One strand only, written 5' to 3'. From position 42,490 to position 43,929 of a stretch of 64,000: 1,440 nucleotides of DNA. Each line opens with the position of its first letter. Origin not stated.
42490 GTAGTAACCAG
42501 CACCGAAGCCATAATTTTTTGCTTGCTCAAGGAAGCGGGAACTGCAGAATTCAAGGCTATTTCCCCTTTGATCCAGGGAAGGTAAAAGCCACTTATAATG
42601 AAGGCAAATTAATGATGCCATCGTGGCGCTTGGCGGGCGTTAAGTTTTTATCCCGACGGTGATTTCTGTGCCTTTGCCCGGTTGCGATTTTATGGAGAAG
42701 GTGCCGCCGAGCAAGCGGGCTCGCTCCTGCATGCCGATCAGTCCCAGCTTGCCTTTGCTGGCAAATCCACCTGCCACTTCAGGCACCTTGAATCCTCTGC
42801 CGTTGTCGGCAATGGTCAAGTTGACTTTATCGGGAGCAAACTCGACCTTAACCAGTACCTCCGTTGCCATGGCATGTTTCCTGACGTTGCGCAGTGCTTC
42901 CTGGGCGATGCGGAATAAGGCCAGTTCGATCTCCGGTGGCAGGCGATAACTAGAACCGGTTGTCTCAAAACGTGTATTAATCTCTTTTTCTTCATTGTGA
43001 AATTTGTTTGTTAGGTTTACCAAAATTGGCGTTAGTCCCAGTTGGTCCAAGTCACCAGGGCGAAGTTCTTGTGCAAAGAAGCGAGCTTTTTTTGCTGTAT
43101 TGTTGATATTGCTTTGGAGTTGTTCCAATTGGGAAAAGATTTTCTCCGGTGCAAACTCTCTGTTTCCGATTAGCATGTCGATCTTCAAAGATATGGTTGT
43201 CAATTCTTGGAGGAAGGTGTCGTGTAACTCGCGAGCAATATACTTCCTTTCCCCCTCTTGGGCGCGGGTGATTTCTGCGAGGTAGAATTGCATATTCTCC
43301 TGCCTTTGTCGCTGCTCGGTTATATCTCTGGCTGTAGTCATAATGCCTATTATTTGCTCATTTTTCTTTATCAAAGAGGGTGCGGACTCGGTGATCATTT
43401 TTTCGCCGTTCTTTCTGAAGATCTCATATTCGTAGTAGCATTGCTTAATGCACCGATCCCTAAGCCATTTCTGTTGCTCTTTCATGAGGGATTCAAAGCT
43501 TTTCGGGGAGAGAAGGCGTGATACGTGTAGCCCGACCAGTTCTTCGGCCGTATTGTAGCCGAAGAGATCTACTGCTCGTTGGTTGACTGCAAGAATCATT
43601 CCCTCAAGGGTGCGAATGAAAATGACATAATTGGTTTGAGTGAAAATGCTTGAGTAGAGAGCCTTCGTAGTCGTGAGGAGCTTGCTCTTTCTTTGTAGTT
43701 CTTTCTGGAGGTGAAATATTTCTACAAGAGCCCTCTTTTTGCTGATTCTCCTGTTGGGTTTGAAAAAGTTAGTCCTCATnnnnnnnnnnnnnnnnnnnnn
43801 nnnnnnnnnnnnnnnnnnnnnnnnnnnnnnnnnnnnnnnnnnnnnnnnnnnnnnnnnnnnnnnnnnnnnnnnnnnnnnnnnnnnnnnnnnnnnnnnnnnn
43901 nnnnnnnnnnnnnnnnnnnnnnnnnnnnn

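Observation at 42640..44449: rdh-type cytoplasmic PAS histidine kinase and LuxR-type regulator positioned to control the GRE operon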

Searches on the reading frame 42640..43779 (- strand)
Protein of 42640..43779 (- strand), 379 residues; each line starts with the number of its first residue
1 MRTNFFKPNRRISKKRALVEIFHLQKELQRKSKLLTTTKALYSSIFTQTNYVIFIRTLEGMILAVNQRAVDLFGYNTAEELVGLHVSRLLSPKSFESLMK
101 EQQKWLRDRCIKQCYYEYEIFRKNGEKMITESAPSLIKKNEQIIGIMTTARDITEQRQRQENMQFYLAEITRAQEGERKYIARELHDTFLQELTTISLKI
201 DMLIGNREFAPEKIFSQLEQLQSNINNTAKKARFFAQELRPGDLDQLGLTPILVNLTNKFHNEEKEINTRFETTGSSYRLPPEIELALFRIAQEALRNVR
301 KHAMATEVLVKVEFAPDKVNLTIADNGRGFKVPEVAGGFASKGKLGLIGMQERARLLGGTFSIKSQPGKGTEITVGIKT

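Call 3: search_protein_families(library=pfam, proteins=[window:42640-43779:-], max_evalue=0.01)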
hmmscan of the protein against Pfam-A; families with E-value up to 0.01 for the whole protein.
window:42640-43779:- (379 aa): 9 families
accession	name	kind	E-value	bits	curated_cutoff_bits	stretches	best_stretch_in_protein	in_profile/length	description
PF02518.31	HATPase_c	-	7.7e-14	52.5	26.4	1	285-377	3-107/111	Histidine kinase-, DNA gyrase B-, and HSP90-like ATPase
PF07730.19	HisKA_3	-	2.1e-12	47.8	24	1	177-244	1-68/68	Histidine kinase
PF13426.13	PAS_9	-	1e-11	45.5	27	1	53-155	4-103/103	PAS domain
PF00989.32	PAS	-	3.2e-07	30.8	22.6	1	42-153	3-113/113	PAS fold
PF08448.16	PAS_4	-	9.7e-06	26.2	23.1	1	49-158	4-110/110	PAS fold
PF13188.13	PAS_8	-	3.6e-05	23.9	21.8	1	41-89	2-46/65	PAS domain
PF08447.18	PAS_3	-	5.4e-05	23.8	25.6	1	63-148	2-87/89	PAS fold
PF18863.6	AbiJ_NTD4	-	0.0028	18.5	34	1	167-281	37-130/152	AbiJ N-terminal domain 4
PF13581.12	HATPase_c_2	-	0.0038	17.7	27.4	1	278-334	22-83/127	Histidine kinase-like ATPase domain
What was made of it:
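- Checked: ORF 42640-43779(-), 379 aa, matches PAS_9 (1e-11, residues 53-155), HisKA_3 (2.1e-12, residues 177-244) and HATPase_c (7.7e-14, residues 285-377) (call 3).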

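Call 4: search_protein_families(library=ncbifam, proteins=[window:42640-43779:-], max_evalue=0.01)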
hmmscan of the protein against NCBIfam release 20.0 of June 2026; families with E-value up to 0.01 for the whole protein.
window:42640-43779:- (379 aa): 22 families
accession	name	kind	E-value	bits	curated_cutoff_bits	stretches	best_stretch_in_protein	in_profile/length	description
NF052443.1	SensHisKinMctS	equivalog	2.4e-41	141.5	700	1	153-375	226-444/457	two-component system sensor histidine kinase MctS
NF008649.0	PRK11644.1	equivalog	6.7e-33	114.2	408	1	151-375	276-492/499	signal transduction histidine-protein kinase/phosphatase UhpB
NF052531.1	Strep_LiaS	equivalog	1.8e-29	103.1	450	1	140-376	97-324/328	envelope stress sensor histidine kinase LiaS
NF007896.0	PRK10600.1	equivalog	2.5e-24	85.9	578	1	176-376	389-582/598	nitrate/nitrite two-component system sensor histidine kinase NarX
NF047786.1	his_kin_MadS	equivalog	1.2e-22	80.6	500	1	147-375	198-431/434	MadS family sensor histidine kinase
TIGR00229.1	sensory_box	domain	8.4e-20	71.2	22.9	1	39-162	4-125/126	PAS domain S-box protein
NF008184.0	PRK10935.1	equivalog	1.1e-19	70.5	553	1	151-376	344-556/565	nitrate/nitrite two-component system sensor histidine kinase NarQ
NF047322.1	HK_morpho_MacS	equivalog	2.1e-17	63.4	300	1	156-375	161-364/367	MacS family sensor histidine kinase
NF047874.1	MASE3_PAS_HK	subfamily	9.7e-13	47.8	560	1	8-175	231-396/655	MASE3 domain-containing sensor histidine kinase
NF008468.0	PRK11360.1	equivalog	1.8e-09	36.5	646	1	34-377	262-606/616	two-component system sensor histidine kinase AtoS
NF008298.1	PRK11086.1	subfamily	3.6e-09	35.6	520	2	302-377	441-523/529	DcuS/MalK family sensor histidine kinase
NF008302.0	PRK11091.1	equivalog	1.3e-06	26.9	838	1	20-164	132-277/779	aerobic respiration two-component sensor histidine kinase ArcB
NF046044.1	PnpS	equivalog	2.5e-05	23.5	400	1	20-163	35-169/390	two-component system histidine kinase PnpS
NF052573.1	HisKinEspAMyxo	equivalog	0.00017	19.8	1400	1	44-181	258-395/755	serine histidine kinase EspA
NF041832.1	near_NosP_CTERM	subfamily_domain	0.00033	19.8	400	1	218-373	53-219/370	NahK/ErcS family hybrid sensor histidine kinase/response regulator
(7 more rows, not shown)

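Call 14: find_homologous_proteins(query=window:42640-43779:-, max_evalue=1e-10)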
Query window:42640-43779:- (379 aa): 5299 proteins with E <= 1e-10 among 8000 candidates; the best 120 are listed.
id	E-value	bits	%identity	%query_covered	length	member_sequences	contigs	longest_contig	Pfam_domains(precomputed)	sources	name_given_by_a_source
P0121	1.6e-243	825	100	100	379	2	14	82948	PF13426.14,PF07730.20,PF08448.17,PF02518.32,PF00989.32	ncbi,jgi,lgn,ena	-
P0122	1.6e-190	651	80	100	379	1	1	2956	PF13426.14,PF07730.20,PF08448.17,PF02518.32,PF00989.32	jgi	jgi:two-component system sensor histidine kinase DegS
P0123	3.4e-164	564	70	98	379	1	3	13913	PF13426.14,PF07730.20,PF02518.32,PF00989.32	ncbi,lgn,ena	-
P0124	1.5e-106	374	46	93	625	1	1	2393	PF08447.19,PF13426.14,PF13188.14,PF07730.20,PF08448.17,PF02518.32,PF00989.32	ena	-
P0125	7.9e-99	349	50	97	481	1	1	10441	PF13426.14,PF13188.14,PF07730.20,PF08448.17,PF02518.32,PF00989.32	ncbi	-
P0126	2.1e-96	341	60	74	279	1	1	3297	PF07730.20,PF02518.32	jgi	jgi:signal transduction histidine kinase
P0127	4.6e-94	333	47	89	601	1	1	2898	PF08447.19,PF13426.14,PF13188.14,PF07730.20,PF08448.17,PF02518.32,PF00989.32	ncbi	-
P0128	7.0e-93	329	39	93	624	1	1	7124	PF08447.19,PF13426.14,PF13188.14,PF24820.2,PF07730.20,PF08448.17,PF02518.32,PF00989.32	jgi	-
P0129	2.5e-92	328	50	89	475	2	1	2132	PF08447.19,PF13426.14,PF13188.14,PF07730.20,PF08448.17,PF02518.32,PF00989.32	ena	-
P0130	3.0e-92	327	39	93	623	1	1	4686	PF08447.19,PF13426.14,PF13188.14,PF07730.20,PF08448.17,PF02518.32,PF00989.32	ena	-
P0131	3.1e-92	327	48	92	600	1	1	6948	PF08447.19,PF13426.14,PF13188.14,PF07730.20,PF08448.17,PF02518.32,PF00989.32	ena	-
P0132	1.2e-91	325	46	97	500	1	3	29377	PF13426.14,PF13188.14,PF07730.20,PF08448.17,PF02518.32,PF00989.32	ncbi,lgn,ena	-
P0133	1.9e-90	321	44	89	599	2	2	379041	PF13596.13,PF08447.19,PF13426.14,PF13188.14,PF07730.20,PF08448.17,PF02518.32,PF00989.32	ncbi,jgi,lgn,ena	-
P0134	3.8e-90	321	48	95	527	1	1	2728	PF08447.19,PF13426.14,PF13188.14,PF07730.20,PF08448.17,PF02518.32,PF00989.32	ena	-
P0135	1.5e-89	319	45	93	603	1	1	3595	PF08447.19,PF13426.14,PF13188.14,PF07730.20,PF08448.17,PF02518.32,PF00989.32,PF14598.13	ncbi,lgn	-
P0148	4.9e-85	304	45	95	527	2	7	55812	PF08447.19,PF13426.14,PF13188.14,PF07730.20,PF08448.17,PF02518.32,PF00989.32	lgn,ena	-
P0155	6.8e-84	300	48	92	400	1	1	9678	PF13426.14,PF13188.14,PF07730.20,PF08448.17,PF02518.32,PF00989.32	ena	-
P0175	4.9e-79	284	46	89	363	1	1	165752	PF13426.14,PF13188.14,PF07730.20,PF08448.17,PF02518.32,PF00989.32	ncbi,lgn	-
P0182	2.1e-78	282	45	90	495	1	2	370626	PF08447.19,PF13426.14,PF13188.14,PF07730.20,PF08448.17,PF02518.32,PF00989.32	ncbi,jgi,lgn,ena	-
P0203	2.4e-74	269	58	62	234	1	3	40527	PF07730.20,PF02518.32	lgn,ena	-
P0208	5.0e-74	268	42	91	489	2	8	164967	PF08447.19,PF13426.14,PF13188.14,PF07730.20,PF08448.17,PF02518.32,PF00989.32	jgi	jgi:PAS domain S-box-containing protein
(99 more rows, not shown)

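Call 22: find_encoding_contigs(protein=P0122, flank=10000, max_places=4)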
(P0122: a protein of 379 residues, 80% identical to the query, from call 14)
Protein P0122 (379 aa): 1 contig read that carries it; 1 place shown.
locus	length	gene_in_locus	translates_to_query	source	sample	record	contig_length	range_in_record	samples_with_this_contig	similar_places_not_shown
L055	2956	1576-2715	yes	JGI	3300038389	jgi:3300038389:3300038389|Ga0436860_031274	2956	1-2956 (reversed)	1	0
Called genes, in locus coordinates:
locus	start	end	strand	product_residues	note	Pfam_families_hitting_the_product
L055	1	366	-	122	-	?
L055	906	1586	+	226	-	PF00072:Response_reg, PF00196:GerE, PF08281:Sigma70_r4_2 (weak)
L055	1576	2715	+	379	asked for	PF00989:PAS, PF08448:PAS_4, PF13426:PAS_9, PF07730:HisKA_3, PF02518:HATPase_c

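Call 29: find_encoding_contigs(protein=P0125, flank=6000, max_places=2)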
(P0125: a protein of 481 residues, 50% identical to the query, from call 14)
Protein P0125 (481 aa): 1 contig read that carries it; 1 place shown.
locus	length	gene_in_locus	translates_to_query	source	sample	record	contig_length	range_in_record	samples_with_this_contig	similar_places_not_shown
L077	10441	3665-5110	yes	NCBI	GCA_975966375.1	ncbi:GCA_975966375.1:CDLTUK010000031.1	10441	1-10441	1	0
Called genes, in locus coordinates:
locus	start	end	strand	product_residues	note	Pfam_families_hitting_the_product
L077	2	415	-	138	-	?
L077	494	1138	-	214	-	PF07040:DUF1326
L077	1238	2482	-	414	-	PF00724:Oxidored_FMN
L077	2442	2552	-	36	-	-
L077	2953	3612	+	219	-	PF00072:Response_reg, PF00196:GerE, PF08281:Sigma70_r4_2, PF13384:HTH_23 (faint)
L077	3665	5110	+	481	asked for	PF00989:PAS, PF08448:PAS_4, PF13188:PAS_8, PF13426:PAS_9, PF07730:HisKA_3, PF02518:HATPase_c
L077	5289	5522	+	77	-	PF02446:Glyco_hydro_77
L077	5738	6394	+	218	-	PF00702:Hydrolase, PF12710:HAD (weak), PF13419:HAD_2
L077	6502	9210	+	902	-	PF13302:Acetyltransf_3, PF13420:Acetyltransf_4 (weak), PF00583:Acetyltransf_1, PF02629:CoA_binding, PF13380:CoA_binding_2, PF13607:Succ_CoA_lig, PF19045:Ligase_CoA_2, PF13549:ATP-grasp_5, +1 more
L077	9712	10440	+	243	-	?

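Call 30: find_encoding_contigs(protein=P0132, flank=6000, max_places=2)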
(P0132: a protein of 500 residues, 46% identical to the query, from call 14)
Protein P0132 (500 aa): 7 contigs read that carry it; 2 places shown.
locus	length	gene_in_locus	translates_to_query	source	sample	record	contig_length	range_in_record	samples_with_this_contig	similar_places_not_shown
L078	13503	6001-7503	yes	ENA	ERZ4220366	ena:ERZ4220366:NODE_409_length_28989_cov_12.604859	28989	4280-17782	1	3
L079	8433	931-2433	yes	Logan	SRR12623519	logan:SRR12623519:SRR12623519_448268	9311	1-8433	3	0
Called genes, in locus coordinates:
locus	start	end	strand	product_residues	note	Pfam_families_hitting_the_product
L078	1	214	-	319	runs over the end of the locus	PF13353:Fer4_12 (weak), PF00037:Fer4 (weak), PF12838:Fer4_7, PF13183:Fer4_8 (weak), PF13187:Fer4_9, PF13353:Fer4_12 (weak), PF04055:Radical_SAM, PF12837:Fer4_6 (weak), +3 more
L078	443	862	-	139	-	-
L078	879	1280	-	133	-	PF01243:PNPOx_N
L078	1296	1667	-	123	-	-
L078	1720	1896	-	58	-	-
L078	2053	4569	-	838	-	PF02901:PFL-like, PF01228:Gly_radical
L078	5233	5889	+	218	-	PF00072:Response_reg, PF08281:Sigma70_r4_2 (weak), PF00196:GerE, PF13384:HTH_23 (weak)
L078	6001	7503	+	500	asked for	PF00989:PAS, PF08448:PAS_4, PF13188:PAS_8, PF13426:PAS_9, PF07730:HisKA_3, PF02518:HATPase_c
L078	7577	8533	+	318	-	PF02423:OCD_Mu_crystall, PF01488:Shikimate_DH (weak)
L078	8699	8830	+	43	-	-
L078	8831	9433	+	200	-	PF03167:UDG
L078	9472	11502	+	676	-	PF17854:FtsK_alpha, PF01580:FtsK_SpoIIIE, PF12846:AAA_10 (faint)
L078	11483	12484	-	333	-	PF01926:MMR_HSR1, PF02421:FeoB_N (weak), PF02824:TGS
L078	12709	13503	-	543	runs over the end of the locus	PF06418:CTP_synth_N, PF00117:GATase, PF07722:Peptidase_C26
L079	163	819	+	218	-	PF00072:Response_reg, PF08281:Sigma70_r4_2 (weak), PF00196:GerE, PF13384:HTH_23 (weak)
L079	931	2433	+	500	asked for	PF00989:PAS, PF08448:PAS_4, PF13188:PAS_8, PF13426:PAS_9, PF07730:HisKA_3, PF02518:HATPase_c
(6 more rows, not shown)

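Call 31: find_encoding_contigs(protein=P0175, flank=6000, max_places=2)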
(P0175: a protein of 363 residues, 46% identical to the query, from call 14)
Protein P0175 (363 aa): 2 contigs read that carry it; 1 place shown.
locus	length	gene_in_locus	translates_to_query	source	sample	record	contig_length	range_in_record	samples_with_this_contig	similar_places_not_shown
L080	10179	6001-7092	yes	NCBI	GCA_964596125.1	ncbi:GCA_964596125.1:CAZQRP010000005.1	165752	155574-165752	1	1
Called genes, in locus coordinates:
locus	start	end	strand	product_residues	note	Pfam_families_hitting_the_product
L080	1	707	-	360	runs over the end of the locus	PF16868:NMT1_3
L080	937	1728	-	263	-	PF02633:Creatininase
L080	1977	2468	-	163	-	PF13247:Fer4_11, PF14697:Fer4_21, PF25160:LdpA_Fe-S-bd, PF13187:Fer4_9 (weak), PF12838:Fer4_7 (weak), PF12797:Fer4_2 (weak), PF00037:Fer4, PF12837:Fer4_6, +4 more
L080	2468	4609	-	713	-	PF04879:Molybdop_Fe4S4, PF00384:Molybdopterin, PF01568:Molydop_binding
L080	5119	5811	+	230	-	PF00072:Response_reg, PF00196:GerE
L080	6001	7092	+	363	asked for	PF00989:PAS, PF08448:PAS_4 (faint), PF13188:PAS_8, PF13426:PAS_9, PF07730:HisKA_3, PF02518:HATPase_c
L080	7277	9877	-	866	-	PF04879:Molybdop_Fe4S4, PF00384:Molybdopterin, PF01568:Molydop_binding (weak)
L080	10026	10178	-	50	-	?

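Call 33: find_encoding_contigs(protein=P0133, flank=6000, max_places=2)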
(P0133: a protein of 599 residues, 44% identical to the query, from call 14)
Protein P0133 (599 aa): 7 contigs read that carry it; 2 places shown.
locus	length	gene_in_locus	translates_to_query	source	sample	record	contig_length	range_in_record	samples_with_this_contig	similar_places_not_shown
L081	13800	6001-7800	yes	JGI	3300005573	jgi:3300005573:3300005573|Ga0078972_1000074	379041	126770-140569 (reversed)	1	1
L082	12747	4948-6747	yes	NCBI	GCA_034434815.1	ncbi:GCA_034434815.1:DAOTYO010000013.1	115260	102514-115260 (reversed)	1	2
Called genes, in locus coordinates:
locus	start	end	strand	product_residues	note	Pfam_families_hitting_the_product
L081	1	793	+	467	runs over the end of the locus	PF00672:HAMP, PF00512:HisKA, PF02518:HATPase_c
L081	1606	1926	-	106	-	-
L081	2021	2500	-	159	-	PF27746:Small_heat_shock_put (weak), PF00011:HSP20, PF17886:ArsA_HSP20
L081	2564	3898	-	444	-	-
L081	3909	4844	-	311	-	PF00582:Usp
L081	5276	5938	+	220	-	PF00072:Response_reg, PF13384:HTH_23 (faint), PF00196:GerE, PF08281:Sigma70_r4_2 (faint)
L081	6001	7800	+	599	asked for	PF00989:PAS, PF08448:PAS_4, PF13426:PAS_9, PF08447:PAS_3, PF00989:PAS, PF13188:PAS_8, PF08448:PAS_4, PF13426:PAS_9, +4 more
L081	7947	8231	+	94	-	PF13396:PLDc_N (weak)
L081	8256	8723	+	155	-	PF00027:cNMP_binding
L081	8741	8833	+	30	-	-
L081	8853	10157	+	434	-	PF11013:DUF2851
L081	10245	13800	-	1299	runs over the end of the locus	PF04997:RNA_pol_Rpb1_1, PF00623:RNA_pol_Rpb1_2, PF04983:RNA_pol_Rpb1_3, PF05000:RNA_pol_Rpb1_4, PF04998:RNA_pol_Rpb1_5, PF21668:RPOC_hybrid (faint)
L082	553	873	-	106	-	-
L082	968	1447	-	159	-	PF27746:Small_heat_shock_put (weak), PF00011:HSP20, PF17886:ArsA_HSP20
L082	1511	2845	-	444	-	-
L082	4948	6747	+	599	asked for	PF00989:PAS, PF08448:PAS_4, PF13426:PAS_9, PF08447:PAS_3, PF00989:PAS, PF13188:PAS_8, PF08448:PAS_4, PF13426:PAS_9, +4 more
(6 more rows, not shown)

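Call 34: find_encoding_contigs(protein=P0155, flank=6000, max_places=2)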
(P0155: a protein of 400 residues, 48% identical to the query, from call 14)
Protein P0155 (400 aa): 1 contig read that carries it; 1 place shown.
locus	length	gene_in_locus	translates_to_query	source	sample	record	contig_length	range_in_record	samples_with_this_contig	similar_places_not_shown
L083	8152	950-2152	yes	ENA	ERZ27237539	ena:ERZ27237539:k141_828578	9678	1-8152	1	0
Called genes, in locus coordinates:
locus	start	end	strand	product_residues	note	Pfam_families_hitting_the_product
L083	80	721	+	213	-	PF00072:Response_reg, PF00196:GerE, PF08281:Sigma70_r4_2 (weak), PF13384:HTH_23 (weak)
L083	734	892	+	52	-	-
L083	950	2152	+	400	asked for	PF00989:PAS, PF08448:PAS_4 (weak), PF13188:PAS_8 (weak), PF13426:PAS_9, PF07730:HisKA_3, PF02518:HATPase_c (faint)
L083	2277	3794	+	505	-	PF02446:Glyco_hydro_77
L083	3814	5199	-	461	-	PF03065:Glyco_hydro_57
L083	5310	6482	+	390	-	PF08323:Glyco_transf_5, PF13439:Glyco_transf_4, PF13579:Glyco_trans_4_4, PF20706:GT4-conflict, PF00534:Glycos_transf_1, PF13692:Glyco_trans_1_4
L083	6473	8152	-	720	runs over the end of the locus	PF11897:DUF3417, PF00343:Phosphorylase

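Call 54: search_solved_structures(query=window:42640-43779:-, max_evalue=0.00001)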
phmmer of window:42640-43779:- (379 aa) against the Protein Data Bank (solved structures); distinct sequences matched with E-value up to 0.00001: 6.
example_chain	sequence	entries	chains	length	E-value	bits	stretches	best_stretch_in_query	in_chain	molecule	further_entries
4gt8_A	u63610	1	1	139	8.8e-13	51.3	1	276-375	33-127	Sensor protein vraS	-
7ssj_A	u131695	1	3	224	1.4e-11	47.3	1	145-377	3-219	Sensor histidine kinase DesK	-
3gig_A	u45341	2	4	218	8.2e-11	44.8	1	158-377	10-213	Sensor histidine kinase desK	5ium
3ehf_A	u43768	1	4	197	1e-09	41.2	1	177-377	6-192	Sensor kinase (YocF protein)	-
3gie_A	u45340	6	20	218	1.2e-09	40.9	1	158-377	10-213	Sensor histidine kinase desK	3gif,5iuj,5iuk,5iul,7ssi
3ehh_A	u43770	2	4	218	1.7e-08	37.1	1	158-377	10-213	Sensor kinase (YocF protein)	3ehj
